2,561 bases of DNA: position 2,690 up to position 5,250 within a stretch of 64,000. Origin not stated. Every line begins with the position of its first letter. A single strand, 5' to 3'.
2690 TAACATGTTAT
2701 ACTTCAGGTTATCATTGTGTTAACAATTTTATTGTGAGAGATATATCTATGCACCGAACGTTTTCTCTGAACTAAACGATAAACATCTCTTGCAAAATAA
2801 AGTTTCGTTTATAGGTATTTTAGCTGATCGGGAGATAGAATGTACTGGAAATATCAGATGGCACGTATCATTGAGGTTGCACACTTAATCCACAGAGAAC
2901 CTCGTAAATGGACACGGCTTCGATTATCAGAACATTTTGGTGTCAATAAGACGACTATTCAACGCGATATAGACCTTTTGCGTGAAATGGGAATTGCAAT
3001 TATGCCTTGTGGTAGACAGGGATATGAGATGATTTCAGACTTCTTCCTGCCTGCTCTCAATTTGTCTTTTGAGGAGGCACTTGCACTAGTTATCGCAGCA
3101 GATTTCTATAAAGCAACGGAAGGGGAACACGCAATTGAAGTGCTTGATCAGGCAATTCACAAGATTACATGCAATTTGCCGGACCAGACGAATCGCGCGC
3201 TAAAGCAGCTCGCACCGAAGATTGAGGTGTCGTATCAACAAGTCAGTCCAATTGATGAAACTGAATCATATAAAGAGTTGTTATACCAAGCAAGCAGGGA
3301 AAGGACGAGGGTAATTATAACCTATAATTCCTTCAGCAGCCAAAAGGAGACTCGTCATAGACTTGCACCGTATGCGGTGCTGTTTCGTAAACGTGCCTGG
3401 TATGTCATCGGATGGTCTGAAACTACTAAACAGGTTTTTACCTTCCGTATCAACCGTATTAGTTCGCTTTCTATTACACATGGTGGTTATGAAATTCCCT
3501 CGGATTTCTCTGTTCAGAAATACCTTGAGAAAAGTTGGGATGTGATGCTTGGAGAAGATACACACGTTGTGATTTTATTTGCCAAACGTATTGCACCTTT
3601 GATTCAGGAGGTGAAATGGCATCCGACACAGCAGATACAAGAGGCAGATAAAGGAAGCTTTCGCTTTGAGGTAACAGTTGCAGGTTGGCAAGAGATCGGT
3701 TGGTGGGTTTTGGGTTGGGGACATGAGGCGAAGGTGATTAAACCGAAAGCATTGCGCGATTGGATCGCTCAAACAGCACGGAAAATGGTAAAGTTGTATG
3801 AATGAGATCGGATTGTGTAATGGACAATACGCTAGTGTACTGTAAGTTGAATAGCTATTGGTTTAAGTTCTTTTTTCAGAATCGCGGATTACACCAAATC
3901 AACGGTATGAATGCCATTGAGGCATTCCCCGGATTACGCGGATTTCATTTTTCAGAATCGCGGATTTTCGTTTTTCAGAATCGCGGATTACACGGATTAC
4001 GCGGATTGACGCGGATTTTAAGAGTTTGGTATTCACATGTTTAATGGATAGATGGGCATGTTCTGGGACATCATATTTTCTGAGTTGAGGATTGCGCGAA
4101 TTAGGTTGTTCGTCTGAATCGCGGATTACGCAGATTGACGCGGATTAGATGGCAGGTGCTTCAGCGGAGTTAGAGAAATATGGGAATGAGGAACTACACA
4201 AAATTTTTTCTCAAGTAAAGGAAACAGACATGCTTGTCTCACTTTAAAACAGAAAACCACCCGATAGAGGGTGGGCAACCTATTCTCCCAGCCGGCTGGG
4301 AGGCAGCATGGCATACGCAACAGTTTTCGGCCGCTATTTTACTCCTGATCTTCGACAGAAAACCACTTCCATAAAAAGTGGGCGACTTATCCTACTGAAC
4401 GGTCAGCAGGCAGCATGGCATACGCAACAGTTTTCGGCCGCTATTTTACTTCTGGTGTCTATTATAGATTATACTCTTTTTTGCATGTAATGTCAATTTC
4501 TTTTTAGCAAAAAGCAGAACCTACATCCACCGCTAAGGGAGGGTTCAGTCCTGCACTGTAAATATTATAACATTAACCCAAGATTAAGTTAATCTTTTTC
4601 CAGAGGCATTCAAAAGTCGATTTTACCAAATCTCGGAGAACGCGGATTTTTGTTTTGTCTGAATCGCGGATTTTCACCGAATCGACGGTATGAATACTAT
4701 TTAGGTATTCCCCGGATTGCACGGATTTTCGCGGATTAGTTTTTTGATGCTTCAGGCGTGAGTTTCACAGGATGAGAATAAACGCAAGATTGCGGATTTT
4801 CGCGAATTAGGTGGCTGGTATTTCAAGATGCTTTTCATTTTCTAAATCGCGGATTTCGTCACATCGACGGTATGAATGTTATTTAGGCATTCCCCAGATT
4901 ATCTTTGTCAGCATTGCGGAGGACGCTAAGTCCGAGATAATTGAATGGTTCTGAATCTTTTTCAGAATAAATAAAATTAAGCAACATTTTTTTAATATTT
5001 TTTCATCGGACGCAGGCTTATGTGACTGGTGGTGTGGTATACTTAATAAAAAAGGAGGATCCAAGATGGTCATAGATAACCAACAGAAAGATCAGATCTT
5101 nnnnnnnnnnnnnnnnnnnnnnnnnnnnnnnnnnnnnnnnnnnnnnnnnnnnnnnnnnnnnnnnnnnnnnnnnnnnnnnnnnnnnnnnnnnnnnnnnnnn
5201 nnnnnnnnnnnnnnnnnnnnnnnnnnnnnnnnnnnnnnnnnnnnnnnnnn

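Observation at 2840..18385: Variant type I CRISPR-Cas locus with non-canonical gene order and split Cas3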

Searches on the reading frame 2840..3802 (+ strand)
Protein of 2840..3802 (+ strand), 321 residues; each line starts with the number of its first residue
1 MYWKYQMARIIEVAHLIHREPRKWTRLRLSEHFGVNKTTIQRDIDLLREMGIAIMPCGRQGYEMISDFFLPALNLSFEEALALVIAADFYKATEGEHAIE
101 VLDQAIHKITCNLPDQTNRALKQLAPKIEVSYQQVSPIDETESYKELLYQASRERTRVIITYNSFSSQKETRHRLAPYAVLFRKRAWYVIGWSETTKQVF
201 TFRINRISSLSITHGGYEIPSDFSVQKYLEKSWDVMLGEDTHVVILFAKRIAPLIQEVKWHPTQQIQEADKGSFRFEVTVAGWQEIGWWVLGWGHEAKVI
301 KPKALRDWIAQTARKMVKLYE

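Call 10: search_protein_families(library=ncbifam, max_evalue=0.01, proteins=[window:2840-3802:+])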
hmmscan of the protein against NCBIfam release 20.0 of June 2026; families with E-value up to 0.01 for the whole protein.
window:2840-3802:+ (321 aa): 2 families
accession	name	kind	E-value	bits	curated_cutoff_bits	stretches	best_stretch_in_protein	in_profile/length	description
TIGR03985.1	TIGR03985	hypoth_equivalog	0.00069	19.2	60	0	141-223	22-108/249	TIGR03985 family CRISPR-associated protein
TIGR00122.1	birA_repr_reg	equivalog_domain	0.0011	18.8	70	1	29-67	19-56/69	biotin operon repressor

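Call 11: search_protein_families(library=padloc, max_evalue=0.01, proteins=[window:2840-3802:+])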
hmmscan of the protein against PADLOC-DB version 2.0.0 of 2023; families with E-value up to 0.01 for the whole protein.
window:2840-3802:+ (321 aa): 6 families
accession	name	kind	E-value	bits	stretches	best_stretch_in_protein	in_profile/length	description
PDLC01766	Cas3c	-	1.2e-42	144.2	1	8-320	8-316/1009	-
PDLC01457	WYL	-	8.6e-35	118.4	1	8-304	4-228/229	"CAS-I,CAS-II,CAS-III,CAS-IV,CAS-V,CAS-VI; associated_signaling"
PDLC01652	WYL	-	9e-34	115.1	1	141-317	16-162/162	"CAS-I,CAS-II,CAS-III,CAS-IV,CAS-V,CAS-VI; associated_signaling"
PDLC01484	WYL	-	1.8e-09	35.3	1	16-225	105-298/437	"CAS-I,CAS-II,CAS-III,CAS-IV,CAS-V,CAS-VI; associated_signaling"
PDLC01510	WYL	-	1.8e-09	35.3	1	16-225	105-298/437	"CAS-I,CAS-II,CAS-III,CAS-IV,CAS-V,CAS-VI; associated_signaling"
PDLC01046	WYL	-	2.6e-07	28.2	1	26-212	106-281/435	HTH-WYL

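Call 12: search_protein_families(library=pfam, max_evalue=0.01, proteins=[window:2840-3802:+])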
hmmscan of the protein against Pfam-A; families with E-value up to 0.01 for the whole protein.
window:2840-3802:+ (321 aa): 7 families
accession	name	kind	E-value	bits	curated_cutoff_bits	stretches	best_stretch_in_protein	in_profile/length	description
PF25583.1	WCX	-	6e-19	68.6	23.9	1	240-317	2-76/76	WCX domain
PF13280.12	WYL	-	1.3e-15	57.6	21.8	1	146-210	4-68/70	WYL domain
PF08279.18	HTH_11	-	3.2e-07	30.5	25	1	18-62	11-54/55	HTH domain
PF19187.6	HTH_PafC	-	1.9e-05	24.9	32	0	72-110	76-114/115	PafC helix-turn-helix domain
PF12824.13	MRP-L20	-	0.00059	20.5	30.4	1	8-41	89-122/164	Mitochondrial ribosomal protein subunit L20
PF08220.18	HTH_DeoR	-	0.001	19.2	21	1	28-54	19-45/57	DeoR-like helix-turn-helix domain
PF09182.16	PuR_N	-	0.0076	16.6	24.6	0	8-49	4-46/70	Bacterial purine repressor, N-terminal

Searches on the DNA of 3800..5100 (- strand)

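Call 57: search_rna_families(source=window, start=3800, end=5100, threshold=evalue, max_evalue=10)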
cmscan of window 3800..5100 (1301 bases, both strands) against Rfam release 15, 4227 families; matches with E-value up to 10: 3.
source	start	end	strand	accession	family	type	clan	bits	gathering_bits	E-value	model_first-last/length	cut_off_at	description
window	4960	5050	-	RF01561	DdR11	Gene; snRNA; snoRNA; CD-box;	-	21.6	65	0.21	1-76/76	no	Dictyostelium snoRNA DdR11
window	4896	5007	+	RF01223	snR13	Gene; snRNA; snoRNA; CD-box;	CL00045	17.1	47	7.3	1-124/124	no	Small nucleolar RNA snR13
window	4339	4410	-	RF02172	RFPL3-AS1_2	Gene; lncRNA;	-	11.1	40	7.1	1-71/71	no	RFPL3 antisense RNA 1 conserved region 2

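Call 64: build_rna_model(alignment_id=A6)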
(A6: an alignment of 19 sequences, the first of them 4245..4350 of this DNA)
Model R1 built from alignment A6 (19 sequences, 108 columns); structure: RNAalifold consensus.
model positions 107; base pairs 28; branch points 2; effective number of sequences 1.24; information 0.589 bits per position. Calibrated on 0.2 Mb of random sequence (short: E-values are rough).
structure used (alignment columns):
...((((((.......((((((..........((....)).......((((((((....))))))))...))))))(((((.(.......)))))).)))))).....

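Call 65: search_with_rna_model(model_id=R1, sources=[window, L001, L002, L003, L004, L005, L006, L007, L008, L009, L010, L011, L012, L013, L014, L015, L016, L017, L018, L019, L020, L021, L022, L023, L024, L025], max_evalue=1, make_alignment=true)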
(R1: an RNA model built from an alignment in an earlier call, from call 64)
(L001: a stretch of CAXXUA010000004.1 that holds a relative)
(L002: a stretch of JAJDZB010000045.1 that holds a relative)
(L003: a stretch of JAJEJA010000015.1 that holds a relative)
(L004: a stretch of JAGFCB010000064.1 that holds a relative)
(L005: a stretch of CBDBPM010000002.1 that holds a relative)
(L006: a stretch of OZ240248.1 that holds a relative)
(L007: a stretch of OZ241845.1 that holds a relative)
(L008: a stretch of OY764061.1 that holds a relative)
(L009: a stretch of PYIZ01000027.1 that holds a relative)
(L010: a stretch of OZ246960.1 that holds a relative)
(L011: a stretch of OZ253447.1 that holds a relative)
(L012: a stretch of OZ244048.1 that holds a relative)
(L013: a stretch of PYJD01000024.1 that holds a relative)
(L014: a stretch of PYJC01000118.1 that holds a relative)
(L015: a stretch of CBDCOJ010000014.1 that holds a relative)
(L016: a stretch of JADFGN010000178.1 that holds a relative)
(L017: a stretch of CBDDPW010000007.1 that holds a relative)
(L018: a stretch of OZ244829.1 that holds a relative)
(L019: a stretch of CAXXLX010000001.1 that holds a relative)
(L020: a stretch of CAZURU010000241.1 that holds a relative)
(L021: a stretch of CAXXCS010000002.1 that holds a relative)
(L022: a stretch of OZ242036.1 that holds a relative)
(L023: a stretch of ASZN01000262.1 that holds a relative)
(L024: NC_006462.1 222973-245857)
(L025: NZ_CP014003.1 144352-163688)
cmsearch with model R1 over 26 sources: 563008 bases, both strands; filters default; matches with E-value up to 1: 24.
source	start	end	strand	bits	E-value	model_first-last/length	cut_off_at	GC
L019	8433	8539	-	124.9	1.4e-32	1-107/107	no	0.49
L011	7820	7926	-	122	9.9e-32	1-107/107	no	0.55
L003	9732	9838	-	120.9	2e-31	1-107/107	no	0.47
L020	229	335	-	118.8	8.2e-31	1-107/107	no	0.47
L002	9732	9838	-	118.5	1e-30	1-107/107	no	0.48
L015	9549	9655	-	118.5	1e-30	1-107/107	no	0.52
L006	9587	9693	-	118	1.5e-30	1-107/107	no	0.48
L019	8570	8676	-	117.3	2.3e-30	1-107/107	no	0.5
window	4351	4457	-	116.7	3.5e-30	1-107/107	no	0.48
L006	9724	9830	-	116.2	4.7e-30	1-107/107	no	0.54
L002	9624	9731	-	116.1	5.2e-30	1-107/107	no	0.51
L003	9624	9731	-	116.1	5.2e-30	1-107/107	no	0.51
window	4245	4350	-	113.7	2.5e-29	1-107/107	no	0.53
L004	9619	9726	-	113.7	2.6e-29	1-107/107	no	0.49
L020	121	228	-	113.3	3.3e-29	1-107/107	no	0.52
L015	9656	9763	-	112.8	4.5e-29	1-107/107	no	0.53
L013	9581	9686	-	112.8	4.6e-29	1-107/107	no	0.52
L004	9727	9833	-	112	7.8e-29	1-107/107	no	0.49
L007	9704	9810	-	110.8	1.7e-28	1-107/107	no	0.5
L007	9596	9703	-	110.6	2.1e-28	1-107/107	no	0.5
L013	9714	9821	-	101.5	8.7e-26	1-107/107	no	0.45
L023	1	86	-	80.5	1.1e-19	1-90/107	3'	0.5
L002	9730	9823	+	19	0.072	1-107/107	no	0.49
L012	2856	2942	-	15.6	0.68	1-107/107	no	0.39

Alignment A7: 24 matches aligned to the model, 153 columns, each read 5' to 3' on its own strand. Consensus structure (alignment columns), stored with it:
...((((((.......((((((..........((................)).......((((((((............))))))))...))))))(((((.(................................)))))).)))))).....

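Call 91: search_with_rna_model(model_id=R1, sources=[L027, L028, L029, L030, L031, L032, L033, L034, L035, L036, L037, L038, L039, L040, L041, L042, L043, L044, L045, L046, L047, L048, L049, L050, L051, L052, L053, L054, L055, L056, L057, L058, L059, L060, L061, L062, L063, L064, L065, L066, L067, L068, L069, L070, L071, L072, L073, L074, L075, L076, L077, L078, L079, L080, L081, L082, L083, L084, L085, L086, L087, L088, L089, L090, L091, L092, L093, L094, L095, L096, L097, L098, L099, L100, L101, L102, L103, L104, L105, L106], max_evalue=0.01)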
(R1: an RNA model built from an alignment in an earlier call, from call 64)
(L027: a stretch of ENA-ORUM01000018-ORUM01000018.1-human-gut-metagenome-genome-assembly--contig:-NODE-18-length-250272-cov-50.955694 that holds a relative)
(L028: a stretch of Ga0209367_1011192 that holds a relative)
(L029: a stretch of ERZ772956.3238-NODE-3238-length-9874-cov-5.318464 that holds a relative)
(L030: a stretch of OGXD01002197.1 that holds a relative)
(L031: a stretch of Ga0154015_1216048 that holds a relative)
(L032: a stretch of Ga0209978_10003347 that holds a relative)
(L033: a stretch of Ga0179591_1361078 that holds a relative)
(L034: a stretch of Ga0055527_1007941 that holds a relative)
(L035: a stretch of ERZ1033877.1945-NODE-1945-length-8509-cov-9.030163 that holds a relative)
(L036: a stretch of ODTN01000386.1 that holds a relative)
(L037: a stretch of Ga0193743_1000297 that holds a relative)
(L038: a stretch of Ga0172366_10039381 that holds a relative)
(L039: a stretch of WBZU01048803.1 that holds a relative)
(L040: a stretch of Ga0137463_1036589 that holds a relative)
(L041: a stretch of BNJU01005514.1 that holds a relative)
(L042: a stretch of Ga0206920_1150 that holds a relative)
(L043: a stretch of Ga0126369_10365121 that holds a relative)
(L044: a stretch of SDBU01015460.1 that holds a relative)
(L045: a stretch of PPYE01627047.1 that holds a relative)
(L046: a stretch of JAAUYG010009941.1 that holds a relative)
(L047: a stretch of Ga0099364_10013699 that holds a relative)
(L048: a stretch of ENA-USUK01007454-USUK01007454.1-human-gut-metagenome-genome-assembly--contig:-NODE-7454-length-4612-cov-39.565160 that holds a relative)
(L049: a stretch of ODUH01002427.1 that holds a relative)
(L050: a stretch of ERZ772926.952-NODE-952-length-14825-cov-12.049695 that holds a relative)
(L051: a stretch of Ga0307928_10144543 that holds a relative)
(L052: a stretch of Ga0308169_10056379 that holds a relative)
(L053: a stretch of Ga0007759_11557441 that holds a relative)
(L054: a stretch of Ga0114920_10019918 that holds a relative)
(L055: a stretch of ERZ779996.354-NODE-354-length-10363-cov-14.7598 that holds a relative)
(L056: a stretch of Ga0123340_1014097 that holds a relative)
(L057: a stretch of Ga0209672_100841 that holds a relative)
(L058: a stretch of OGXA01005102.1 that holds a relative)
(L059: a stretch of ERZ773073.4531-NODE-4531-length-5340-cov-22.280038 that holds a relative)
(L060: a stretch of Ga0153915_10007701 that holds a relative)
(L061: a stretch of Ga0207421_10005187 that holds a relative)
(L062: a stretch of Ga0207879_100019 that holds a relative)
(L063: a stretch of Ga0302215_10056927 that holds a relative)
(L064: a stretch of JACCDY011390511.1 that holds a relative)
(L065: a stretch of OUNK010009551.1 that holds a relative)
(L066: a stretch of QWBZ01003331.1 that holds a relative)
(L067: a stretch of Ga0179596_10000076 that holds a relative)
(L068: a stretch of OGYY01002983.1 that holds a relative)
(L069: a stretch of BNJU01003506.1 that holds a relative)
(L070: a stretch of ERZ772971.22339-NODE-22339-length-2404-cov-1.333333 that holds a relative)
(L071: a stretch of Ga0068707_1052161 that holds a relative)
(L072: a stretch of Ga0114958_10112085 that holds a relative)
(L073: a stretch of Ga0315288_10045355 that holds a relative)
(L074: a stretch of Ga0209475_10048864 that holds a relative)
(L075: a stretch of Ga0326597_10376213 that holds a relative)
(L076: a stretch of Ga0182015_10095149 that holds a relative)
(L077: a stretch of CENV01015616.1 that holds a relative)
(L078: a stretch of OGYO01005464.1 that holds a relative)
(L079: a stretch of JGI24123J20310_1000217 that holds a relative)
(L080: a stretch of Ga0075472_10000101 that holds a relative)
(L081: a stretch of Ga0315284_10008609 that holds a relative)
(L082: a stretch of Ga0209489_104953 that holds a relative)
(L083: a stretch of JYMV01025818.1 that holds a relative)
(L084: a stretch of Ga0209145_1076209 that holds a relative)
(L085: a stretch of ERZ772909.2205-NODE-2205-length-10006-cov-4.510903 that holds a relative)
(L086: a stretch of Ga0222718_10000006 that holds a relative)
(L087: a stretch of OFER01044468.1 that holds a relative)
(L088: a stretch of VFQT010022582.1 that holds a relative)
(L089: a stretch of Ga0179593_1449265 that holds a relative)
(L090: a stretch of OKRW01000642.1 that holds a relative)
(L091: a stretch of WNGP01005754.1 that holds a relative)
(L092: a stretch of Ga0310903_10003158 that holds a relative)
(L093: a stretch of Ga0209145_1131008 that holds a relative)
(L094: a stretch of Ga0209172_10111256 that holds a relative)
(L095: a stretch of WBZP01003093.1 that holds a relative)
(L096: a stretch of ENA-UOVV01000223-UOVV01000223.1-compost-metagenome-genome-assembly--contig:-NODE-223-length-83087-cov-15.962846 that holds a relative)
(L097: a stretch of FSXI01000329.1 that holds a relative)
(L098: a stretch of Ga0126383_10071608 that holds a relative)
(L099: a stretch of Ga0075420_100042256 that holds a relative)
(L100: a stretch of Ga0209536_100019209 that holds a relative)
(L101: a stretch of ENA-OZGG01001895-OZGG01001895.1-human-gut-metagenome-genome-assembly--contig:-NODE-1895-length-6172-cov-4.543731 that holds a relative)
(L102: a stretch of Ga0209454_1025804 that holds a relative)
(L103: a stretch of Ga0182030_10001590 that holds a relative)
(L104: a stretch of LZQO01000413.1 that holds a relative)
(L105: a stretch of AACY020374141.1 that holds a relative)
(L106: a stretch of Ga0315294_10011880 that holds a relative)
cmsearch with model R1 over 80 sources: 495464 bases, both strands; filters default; matches with E-value up to 0.01: 0.
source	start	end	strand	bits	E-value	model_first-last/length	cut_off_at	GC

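Call 93: search_with_rna_model(model_id=R1, sources=[L147, L148, L149], max_evalue=1)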
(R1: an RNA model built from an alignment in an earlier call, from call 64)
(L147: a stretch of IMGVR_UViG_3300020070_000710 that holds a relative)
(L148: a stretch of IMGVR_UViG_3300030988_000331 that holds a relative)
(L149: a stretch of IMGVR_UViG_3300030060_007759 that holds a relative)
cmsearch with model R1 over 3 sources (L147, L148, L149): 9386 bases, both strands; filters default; matches with E-value up to 1: 1.
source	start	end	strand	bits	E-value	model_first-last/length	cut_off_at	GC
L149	3094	3200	-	16.7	0.0053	1-107/107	no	0.39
